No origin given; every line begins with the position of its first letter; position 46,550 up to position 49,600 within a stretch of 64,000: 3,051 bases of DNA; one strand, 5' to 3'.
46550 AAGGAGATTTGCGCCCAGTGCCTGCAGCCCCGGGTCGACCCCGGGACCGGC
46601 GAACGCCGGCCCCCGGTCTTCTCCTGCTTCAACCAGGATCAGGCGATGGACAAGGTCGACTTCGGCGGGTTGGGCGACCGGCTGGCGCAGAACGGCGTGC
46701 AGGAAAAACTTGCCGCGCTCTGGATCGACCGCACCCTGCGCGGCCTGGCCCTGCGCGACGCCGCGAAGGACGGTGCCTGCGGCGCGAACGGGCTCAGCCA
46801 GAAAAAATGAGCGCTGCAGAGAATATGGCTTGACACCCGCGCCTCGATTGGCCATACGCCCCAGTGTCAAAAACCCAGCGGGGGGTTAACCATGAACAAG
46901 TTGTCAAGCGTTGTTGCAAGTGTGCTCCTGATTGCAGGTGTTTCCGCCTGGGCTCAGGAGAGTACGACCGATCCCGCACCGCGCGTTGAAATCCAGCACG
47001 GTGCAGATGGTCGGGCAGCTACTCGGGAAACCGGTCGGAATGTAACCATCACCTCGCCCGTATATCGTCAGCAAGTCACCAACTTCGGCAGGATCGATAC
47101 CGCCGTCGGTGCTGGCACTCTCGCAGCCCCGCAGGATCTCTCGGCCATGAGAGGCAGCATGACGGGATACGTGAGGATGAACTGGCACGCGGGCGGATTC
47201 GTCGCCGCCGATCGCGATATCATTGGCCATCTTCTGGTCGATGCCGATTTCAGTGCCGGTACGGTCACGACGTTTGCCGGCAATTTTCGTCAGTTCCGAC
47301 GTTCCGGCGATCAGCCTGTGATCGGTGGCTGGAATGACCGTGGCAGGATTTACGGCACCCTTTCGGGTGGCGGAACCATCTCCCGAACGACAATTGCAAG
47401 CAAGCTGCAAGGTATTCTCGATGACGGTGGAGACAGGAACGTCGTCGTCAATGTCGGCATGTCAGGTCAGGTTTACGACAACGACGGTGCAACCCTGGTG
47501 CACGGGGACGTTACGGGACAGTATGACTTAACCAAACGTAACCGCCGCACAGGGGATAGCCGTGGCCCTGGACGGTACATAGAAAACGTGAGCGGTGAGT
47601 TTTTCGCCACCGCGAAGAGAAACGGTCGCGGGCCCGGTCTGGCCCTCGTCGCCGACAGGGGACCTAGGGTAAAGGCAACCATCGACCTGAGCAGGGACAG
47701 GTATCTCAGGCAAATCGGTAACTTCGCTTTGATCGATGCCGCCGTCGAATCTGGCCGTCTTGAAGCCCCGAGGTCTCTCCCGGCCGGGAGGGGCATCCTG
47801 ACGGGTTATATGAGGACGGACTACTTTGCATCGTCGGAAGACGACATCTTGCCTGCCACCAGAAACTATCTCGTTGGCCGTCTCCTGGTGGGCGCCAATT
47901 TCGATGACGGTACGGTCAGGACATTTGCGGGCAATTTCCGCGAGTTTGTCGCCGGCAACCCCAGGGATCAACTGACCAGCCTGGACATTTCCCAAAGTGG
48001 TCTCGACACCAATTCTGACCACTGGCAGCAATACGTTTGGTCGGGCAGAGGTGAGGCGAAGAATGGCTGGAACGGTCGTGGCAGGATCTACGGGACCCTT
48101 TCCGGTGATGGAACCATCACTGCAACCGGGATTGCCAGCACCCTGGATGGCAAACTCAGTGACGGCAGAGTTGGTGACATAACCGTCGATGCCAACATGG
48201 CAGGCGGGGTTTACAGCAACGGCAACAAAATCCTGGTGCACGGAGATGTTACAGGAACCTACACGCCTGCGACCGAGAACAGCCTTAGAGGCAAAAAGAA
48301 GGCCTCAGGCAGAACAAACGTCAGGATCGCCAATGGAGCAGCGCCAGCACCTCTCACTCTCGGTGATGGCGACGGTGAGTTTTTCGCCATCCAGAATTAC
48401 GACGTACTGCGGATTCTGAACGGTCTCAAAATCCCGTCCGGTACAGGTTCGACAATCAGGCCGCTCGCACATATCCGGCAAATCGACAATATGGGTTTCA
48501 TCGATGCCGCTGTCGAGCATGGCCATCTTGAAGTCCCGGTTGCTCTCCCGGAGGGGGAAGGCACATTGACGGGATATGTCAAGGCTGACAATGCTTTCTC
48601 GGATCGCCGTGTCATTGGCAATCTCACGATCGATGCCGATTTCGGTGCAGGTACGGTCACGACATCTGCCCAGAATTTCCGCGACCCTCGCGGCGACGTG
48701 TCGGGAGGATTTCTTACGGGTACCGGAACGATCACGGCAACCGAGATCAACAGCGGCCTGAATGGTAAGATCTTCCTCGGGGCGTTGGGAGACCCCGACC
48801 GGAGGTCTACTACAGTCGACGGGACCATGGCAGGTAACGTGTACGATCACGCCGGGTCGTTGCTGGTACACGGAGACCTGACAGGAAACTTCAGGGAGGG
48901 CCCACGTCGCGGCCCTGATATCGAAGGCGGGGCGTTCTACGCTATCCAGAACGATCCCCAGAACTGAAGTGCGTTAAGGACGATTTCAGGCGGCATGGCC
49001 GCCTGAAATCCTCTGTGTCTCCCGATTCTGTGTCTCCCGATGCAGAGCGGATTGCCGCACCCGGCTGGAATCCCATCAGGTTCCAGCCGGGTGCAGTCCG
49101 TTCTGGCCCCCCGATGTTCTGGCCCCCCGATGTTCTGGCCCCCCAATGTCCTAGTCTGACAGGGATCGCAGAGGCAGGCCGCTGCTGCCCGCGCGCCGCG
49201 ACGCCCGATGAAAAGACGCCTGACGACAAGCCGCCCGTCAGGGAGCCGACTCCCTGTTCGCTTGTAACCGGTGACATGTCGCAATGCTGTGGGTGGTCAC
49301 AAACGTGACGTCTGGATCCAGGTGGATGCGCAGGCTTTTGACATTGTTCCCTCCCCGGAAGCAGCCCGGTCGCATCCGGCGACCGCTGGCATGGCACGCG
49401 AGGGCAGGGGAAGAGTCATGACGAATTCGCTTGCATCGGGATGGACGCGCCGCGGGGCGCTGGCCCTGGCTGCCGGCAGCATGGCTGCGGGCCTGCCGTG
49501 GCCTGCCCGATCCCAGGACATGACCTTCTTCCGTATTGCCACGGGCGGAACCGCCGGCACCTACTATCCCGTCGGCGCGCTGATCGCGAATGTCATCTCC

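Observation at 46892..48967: Secreted protein built from three tandem TbpB/fHbp-like 8-strand beta-barrel repeats, lower GC, with two perfect hairpins downstream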

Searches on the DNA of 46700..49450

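Call 72: search_rna_families(source=window, start=46700, end=49450, threshold=evalue, max_evalue=1)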
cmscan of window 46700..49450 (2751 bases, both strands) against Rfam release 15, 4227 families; matches with E-value up to 1: 1.
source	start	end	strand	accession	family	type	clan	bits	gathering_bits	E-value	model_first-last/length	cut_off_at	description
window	49038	49109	+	RF00764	mir-191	Gene; miRNA;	-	22.1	54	0.12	1-91/91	no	mir-191 microRNA precursor family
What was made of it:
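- Tried and rejected: Rfam: only a chance mir-191 hit, 22 bits against a cut-off of 54 (call 72).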

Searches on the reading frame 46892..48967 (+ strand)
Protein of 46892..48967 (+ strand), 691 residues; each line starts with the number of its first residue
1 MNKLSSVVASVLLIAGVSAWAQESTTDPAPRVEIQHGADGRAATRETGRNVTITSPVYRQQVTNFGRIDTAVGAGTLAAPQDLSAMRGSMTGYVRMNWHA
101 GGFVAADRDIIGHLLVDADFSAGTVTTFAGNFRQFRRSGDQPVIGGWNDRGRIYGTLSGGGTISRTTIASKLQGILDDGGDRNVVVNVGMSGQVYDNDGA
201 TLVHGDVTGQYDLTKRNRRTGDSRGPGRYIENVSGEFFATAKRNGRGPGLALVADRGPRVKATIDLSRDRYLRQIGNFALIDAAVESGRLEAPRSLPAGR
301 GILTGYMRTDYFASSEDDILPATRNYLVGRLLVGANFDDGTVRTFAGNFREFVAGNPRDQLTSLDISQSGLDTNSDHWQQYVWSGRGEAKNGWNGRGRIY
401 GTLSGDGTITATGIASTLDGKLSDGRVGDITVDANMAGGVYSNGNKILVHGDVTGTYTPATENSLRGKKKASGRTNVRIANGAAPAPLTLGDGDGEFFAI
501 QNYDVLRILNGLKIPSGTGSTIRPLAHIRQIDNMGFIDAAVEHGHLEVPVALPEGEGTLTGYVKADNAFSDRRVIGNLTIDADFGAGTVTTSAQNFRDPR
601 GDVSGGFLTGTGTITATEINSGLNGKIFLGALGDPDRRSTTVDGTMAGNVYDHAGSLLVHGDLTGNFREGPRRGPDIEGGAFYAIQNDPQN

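Call 3: search_protein_families(library=pfam, proteins=[window:46892-48967:+], max_evalue=10)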
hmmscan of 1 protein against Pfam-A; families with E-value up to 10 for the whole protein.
window:46892-48967:+ (691 aa): 1 family
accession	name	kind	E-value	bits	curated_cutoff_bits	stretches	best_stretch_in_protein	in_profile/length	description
PF12840.13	HTH_20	-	0.077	13.4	27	1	396-422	6-32/51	Helix-turn-helix domain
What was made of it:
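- On TbpB_B_D / TbpBBD beta-barrel superfamily (PF01298 and relatives): hmmscan of the 691-aa protein at E <= 10 returns no TbpB_B_D, FHBP_C or HphA_C hit (call 3).
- On Haemophilin/HphA-type soluble T11SS haemophores: No HphA_C or haemophilin Pfam hit for the query (call 3).
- On OmpA/OmpX/OprF-type membrane 8-strand barrels: No Pfam OMP hit (call 3).
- Closest known: Pfam PF01298 TbpB_B_D. Different: The query scores below every Pfam reporting threshold (call 3).
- There is no Pfam hit to OmpA, OmpX or OmpW (call 3).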

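Call 4: search_protein_families(library=ncbifam, proteins=[window:46892-48967:+], max_evalue=10)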
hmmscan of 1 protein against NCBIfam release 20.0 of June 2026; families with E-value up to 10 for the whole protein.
window:46892-48967:+ (691 aa): 0 families

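Call 5: search_solved_structures(query=window:46892-48964:+, max_evalue=10, show_alignments=3)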
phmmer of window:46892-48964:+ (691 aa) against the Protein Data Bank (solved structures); distinct sequences matched with E-value up to 10: 0.
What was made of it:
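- Tried and rejected: The only hit was a sub-threshold HTH_20 match, which is chance (calls 3, 4, 5).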

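Call 9: find_homologous_proteins(query=window:46892-48964:+, max_evalue=0.001)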
Query window:46892-48964:+ (691 aa): 3 proteins with E <= 0.001 among 8000 candidates.
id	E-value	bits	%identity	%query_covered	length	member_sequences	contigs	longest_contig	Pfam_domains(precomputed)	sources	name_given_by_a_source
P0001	0.0e+0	1351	100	88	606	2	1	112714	-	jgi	-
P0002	3.9e-225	768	59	99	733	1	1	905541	-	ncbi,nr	ncbi:MAG: hypothetical protein GDA49_08890 [Rhodospirillales bacterium]|nr:hypothetical protein [Rho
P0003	1.3e-212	726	56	99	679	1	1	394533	-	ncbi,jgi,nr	ncbi:MAG: hypothetical protein GDA49_05580 [Rhodospirillales bacterium]|nr:hypothetical protein [Rho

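Call 26: find_encoding_contigs(protein=P0002, flank=8000, max_places=3)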
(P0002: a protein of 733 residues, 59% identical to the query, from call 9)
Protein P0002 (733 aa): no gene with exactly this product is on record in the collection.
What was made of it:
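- Tried and rejected: Exact-protein look-up: P0002 is not on record (call 26).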

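Call 27: find_encoding_contigs(protein=P0003, flank=8000, max_places=3)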
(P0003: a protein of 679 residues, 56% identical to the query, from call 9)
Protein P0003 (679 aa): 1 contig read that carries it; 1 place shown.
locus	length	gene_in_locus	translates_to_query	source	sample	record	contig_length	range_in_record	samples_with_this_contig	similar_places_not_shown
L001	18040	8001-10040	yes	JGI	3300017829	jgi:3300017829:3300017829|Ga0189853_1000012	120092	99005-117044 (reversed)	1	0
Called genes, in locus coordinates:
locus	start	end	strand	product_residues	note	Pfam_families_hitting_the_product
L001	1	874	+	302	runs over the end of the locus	PF00490:ALAD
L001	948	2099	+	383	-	PF02515:CoA_transf_3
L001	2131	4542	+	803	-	PF01804:Penicil_amidase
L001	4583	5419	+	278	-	PF05013:FGase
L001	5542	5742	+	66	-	-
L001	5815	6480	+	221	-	-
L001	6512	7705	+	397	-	PF01381:HTH_3, PF12844:HTH_19 (faint), PF13560:HTH_31, PF06114:Peptidase_M78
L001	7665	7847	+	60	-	-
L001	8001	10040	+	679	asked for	-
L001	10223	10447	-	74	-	-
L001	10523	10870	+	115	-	-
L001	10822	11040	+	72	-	-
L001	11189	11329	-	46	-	-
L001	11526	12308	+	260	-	-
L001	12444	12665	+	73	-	PF05069:Phage_tail_S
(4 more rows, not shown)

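Call 28: find_encoding_contigs(protein=P0001, flank=10000, max_places=3)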
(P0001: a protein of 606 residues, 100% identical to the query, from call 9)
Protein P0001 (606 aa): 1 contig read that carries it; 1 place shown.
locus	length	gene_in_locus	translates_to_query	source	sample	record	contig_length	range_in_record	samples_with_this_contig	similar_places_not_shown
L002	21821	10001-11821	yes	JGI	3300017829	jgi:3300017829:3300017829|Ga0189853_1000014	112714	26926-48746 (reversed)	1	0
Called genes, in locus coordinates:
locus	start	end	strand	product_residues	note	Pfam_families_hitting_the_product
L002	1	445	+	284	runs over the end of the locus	PF01555:N6_N4_Mtase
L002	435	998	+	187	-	PF01844:HNH, PF14279:HNH_5 (weak)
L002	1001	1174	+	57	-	-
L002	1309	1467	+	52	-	-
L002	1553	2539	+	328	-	PF05982:Sbt_1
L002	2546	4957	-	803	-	PF09347:DUF1989, PF01571:GCV_T, PF08669:GCV_T_C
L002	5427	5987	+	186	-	PF13241:NAD_binding_7, PF14824:Sirohm_synth_M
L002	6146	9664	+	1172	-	PF27156:RP005_N, PF07992:Pyr_redox_2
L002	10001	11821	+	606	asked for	-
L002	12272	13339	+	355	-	PF16868:NMT1_3, PF12974:Phosphonate-bd (faint)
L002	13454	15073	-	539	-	PF00005:ABC_tran, PF02463:SMC_N (weak), PF13191:AAA_16 (faint), PF13401:AAA_22 (faint), PF13555:AAA_29 (faint), PF13304:AAA_21 (faint), PF00005:ABC_tran, PF02463:SMC_N (weak), +1 more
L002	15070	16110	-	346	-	PF00528:BPD_transp_1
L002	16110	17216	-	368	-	PF00528:BPD_transp_1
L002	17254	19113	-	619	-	PF00496:SBP_bac_5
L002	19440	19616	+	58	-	-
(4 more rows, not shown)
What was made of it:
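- On Haemophilin/HphA-type soluble T11SS haemophores: Neighbours are a pyridine-nucleotide oxidoreductase-like gene, a TAXI/NMT1-type binding protein and a peptide ABC transporter (call 28).
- Checked: The JGI gene call (P0001, 606 aa from Met86) is therefore truncated (calls 9, 28).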

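Call 46: list_cluster_members(proteins=[P0002, P0003, P0014, P0010, P0013, P0016, P0112, P0144, P0018, P0086])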
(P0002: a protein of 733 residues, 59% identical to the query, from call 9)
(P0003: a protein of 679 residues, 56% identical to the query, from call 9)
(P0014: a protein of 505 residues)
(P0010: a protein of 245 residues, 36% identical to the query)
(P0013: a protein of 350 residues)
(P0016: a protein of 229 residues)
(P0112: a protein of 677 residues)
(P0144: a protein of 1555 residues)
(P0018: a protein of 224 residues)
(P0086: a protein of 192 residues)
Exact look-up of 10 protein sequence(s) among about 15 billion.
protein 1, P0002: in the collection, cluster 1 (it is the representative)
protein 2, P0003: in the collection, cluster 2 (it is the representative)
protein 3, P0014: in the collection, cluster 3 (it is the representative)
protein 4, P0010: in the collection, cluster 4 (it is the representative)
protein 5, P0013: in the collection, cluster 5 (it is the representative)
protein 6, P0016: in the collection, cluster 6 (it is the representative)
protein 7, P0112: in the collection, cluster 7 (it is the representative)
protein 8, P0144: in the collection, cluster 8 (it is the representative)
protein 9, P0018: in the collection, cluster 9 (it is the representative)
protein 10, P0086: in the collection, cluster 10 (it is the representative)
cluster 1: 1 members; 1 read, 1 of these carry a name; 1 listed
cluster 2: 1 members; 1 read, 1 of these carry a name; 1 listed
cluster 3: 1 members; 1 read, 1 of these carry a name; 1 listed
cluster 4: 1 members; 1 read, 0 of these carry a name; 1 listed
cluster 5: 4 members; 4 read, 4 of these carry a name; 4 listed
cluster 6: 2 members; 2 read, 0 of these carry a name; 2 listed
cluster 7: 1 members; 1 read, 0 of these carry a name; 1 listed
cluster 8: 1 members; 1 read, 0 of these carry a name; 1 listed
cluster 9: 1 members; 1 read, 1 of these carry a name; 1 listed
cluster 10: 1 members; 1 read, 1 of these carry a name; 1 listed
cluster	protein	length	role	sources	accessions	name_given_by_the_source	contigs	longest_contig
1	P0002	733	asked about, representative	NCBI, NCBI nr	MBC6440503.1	MAG: hypothetical protein GDA49_08890 [Rhodospirillales bacterium] | hypothetical protein [Rhodospirillales bacterium]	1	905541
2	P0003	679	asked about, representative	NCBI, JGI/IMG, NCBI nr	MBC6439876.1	MAG: hypothetical protein GDA49_05580 [Rhodospirillales bacterium] | hypothetical protein [Rhodospirillales bacterium]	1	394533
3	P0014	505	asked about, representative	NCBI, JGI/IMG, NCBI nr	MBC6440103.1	MAG: hypothetical protein GDA49_06785 [Rhodospirillales bacterium] | hypothetical protein [Rhodospirillales bacterium]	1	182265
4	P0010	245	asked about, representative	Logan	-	-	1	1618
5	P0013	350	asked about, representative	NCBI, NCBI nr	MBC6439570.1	MAG: hypothetical protein GDA49_03995, partial [Rhodospirillales bacterium] | hypothetical protein [Rhodospirillales bacterium]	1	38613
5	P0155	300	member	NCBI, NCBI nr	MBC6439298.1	MAG: hypothetical protein GDA49_02575 [Rhodospirillales bacterium] | hypothetical protein [Rhodospirillales bacterium]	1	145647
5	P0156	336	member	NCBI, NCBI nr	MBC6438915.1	MAG: hypothetical protein GDA49_00555, partial [Rhodospirillales bacterium] | hypothetical protein [Rhodospirillales bacterium]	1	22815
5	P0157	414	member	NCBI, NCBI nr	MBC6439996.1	MAG: hypothetical protein GDA49_06220, partial [Rhodospirillales bacterium] | hypothetical protein [Rhodospirillales bacterium]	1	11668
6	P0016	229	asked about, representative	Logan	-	-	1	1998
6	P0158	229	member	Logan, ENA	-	-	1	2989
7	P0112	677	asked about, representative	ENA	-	-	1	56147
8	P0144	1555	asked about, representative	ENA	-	-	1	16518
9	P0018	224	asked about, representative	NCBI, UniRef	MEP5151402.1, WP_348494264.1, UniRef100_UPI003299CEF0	hypothetical protein [Planktotalea sp.] | hypothetical protein n=1 Tax=Planktotalea sp. TaxID=2029877 RepID=UPI003299CEF0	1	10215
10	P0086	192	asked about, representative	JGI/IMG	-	hypothetical protein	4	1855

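Call 56: predict_structure(alignment_id=A6)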
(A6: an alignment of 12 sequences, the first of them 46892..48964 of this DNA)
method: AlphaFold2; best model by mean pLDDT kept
length: 691 residues; sequences in the alignment: 12
mean_pLDDT: 68.9   pTM: 0.55
mean pLDDT of the five models: 68.9, 66.6, 66.2, 65.1, 63.2
residues with pLDDT >= 90: 108; 70-90: 266; 50-70: 170; < 50: 147
segments of 3 or more residues with pLDDT < 50: 1-51, 217-225, 244-265, 315-321, 356-364, 373-387, 391-395, 463-482
pLDDT, mean of each block of 10 residues (from residue 1): 44 37 28 25 29 70 79 79 70 83 70 84 85 79 58 75 91 73 77 85 89 56 50 84 44 39 51 66 67 85 84 53 69 87 83 55 49 44 47 54 87 91 66 90 85 82 42 33 60 80 62 56 60 70 77 89 71 80 94 80 77 95 85 68 91 86 82 66 78 36
secondary structure, 60 per line:
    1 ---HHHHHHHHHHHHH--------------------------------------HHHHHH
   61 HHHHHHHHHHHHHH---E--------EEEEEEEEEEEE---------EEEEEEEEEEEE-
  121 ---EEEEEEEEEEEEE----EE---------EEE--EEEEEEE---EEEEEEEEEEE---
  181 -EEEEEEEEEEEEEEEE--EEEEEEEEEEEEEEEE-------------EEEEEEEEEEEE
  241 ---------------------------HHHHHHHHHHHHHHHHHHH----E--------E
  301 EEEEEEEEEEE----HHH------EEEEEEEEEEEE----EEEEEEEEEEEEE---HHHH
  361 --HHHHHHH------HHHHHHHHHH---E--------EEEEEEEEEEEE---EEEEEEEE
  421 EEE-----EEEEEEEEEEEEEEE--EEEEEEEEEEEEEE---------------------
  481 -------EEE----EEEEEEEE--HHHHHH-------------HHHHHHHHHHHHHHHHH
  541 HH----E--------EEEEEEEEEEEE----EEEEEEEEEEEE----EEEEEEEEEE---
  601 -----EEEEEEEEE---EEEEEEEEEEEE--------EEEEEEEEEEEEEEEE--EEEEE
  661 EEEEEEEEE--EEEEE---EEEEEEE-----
elements in order (helices of 4 or more, strands of 3 or more residues): H4-16 H55-74 E87-98 E108-119 E124-136 E152-154 E157-163 E167-177 E182-197 E200-215 E229-240 H268-286 E300-311 E325-336 E341-353 H357-360 H363-369 H376-385 E398-409 E413-423 E429-443 E446-459 E488-490 E495-502 H505-510 H524-542 E556-567 E572-583 E588-597 E606-614 E618-629 E638-653 E656-669 E672-676 E680-686
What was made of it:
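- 46892..46954 (+): Sec (signal peptidase I type) signal peptide, aa 1-21: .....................|QE. Trp20 sits where the lipidated paralogue P0014 has the lipobox Cys. Helix 4-16 in the model (call 56).
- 46955..47041 (+): Predicted disordered N-terminal linker, aa 22-50. pLDDT below 50 for residues 1-51 (call 56).
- On TbpB_B_D / TbpBBD beta-barrel superfamily (PF01298 and relatives): Three such barrels in the full-length model (call 56).
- On Haemophilin/HphA-type soluble T11SS haemophores: No such domain in the model (call 56).
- Full-length model: three helix + 8-strand modules and no beta-sheet handle (call 56).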

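Call 65: find_related_loci(query=A1, collection=genome_contigs, flank=10000)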
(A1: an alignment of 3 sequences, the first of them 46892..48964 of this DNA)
Query A1 (691 aa) in genome_contigs; peptide patterns used: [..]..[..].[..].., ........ (x = any residue, [..] = any of these).
22 stretches matched a pattern, but none encodes a relative of the query by tblastn (E <= 1e-3).

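Call 66: find_related_loci(query=A1, collection=metagenome_contigs, flank=10000)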
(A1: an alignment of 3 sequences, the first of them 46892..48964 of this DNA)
Query A1 (691 aa) in metagenome_contigs; peptide patterns used: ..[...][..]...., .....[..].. (x = any residue, [..] = any of these).
150 stretches matched a pattern, but none encodes a relative of the query by tblastn (E <= 1e-3).

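Call 82: fold_search(model_id=the predicted structure, library=pdb)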
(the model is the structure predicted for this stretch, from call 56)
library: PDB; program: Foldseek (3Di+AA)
matches with E <= 10: 1132; with E <= 0.001: 7
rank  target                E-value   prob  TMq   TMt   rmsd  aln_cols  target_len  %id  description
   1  9fzn_B                9.6e-05  0.89  0.12  0.19  18.1       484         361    7  25-phosphosteroid lyase (25-PSL) (released 2026-01-14)
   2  6gez_B                1.4e-04  0.33  0.09  0.11  21.6       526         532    8  THE STRUCTURE OF TWITCH-2B N532F (released 2019-08-21)
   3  2y0k                  1.9e-04  0.47  0.09  0.14  27.9       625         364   11  Crystal Structure of Pseudomonas Aeruginosa OpdO (released 2011-12-21)
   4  6gel_A                2.9e-04  0.33  0.12  0.14  21.4       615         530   10  The structure of TWITCH-2B (released 2019-08-21)
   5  9g2i_A                3.0e-04  0.80  0.11  0.18  18.1       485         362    7  25-phosphosteroid lyase + phosphate (released 2026-01-21)
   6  6gel_B                3.4e-04  0.21  0.09  0.11  21.1       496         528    9  The structure of TWITCH-2B (released 2019-08-21)
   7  2y0l                  5.3e-04  0.23  0.08  0.13  25.0       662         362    8  Crystal Structure of Pseudomonas Aeruginosa OpdO (released 2011-12-21)
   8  3efm                  1.0e-03  0.60  0.13  0.15  28.2       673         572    8  Structure of the alcaligin outer membrane recepteur FauA from Bordetella pertussis (released 2009-03-31)
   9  9c4o                  1.0e-03  0.41  0.12  0.12  26.9       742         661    7  Cryo-EM structure of PqqU with ligand PQQ (released 2024-06-19)
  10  8s34_A                1.1e-03  0.23  0.10  0.10  28.7       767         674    7  Ferric-mycobactin receptor (FemA) in complex with aeruginic acid (released 2025-02-26)
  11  6v81                  1.1e-03  0.38  0.12  0.13  27.3       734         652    7  The crystal structure of the outer-membrane transporter YncD (released 2020-05-06)
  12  9a3c_MODEL_1_A        1.2e-03  0.16  0.10  0.09  30.3       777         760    8  Model of E. coli Fiu by in-cell photo-crosslinking MS and deep learning (released 2023-02-24)
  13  7vcf_I                1.2e-03  0.16  0.07  0.12  28.0       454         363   10  Cryo-EM structure of Chlamydomonas TOC-TIC supercomplex (released 2022-11-30)
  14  1kmp                  1.5e-03  0.28  0.12  0.12  29.5       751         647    9  Crystal structure of the Outer Membrane Transporter FecA Complexed with Ferric Citrate (released 2002-03-06)
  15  6cuj_A                2.3e-03  1.00  0.13  0.47   6.0       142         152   17  Crystal structure of the C-terminal domain of neisserial heparin binding antigen (NHBA) (released 2018-09-26)
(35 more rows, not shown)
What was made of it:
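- Tried and rejected: Full-length Foldseek: the top hits to 18-22-strand porins, TonB receptors and GFP-like sensors have TM of about 0.1 and were rejected as meaningless (call 82).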

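Call 90: search_dna_similar(query=window:46892-48964:+, collection=plasmids, mode=protein, max_evalue=0.001, max_rows=10)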
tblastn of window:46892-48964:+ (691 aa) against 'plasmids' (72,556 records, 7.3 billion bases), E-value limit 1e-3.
No match.

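Call 91: search_dna_similar(query=window:46892-48964:+, collection=phages, mode=protein, max_evalue=0.001, max_rows=10)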
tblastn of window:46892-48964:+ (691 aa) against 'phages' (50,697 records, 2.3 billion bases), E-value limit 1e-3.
No match.
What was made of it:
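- Tried and rejected: Plasmid and phage tblastn: no match (calls 90, 91).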
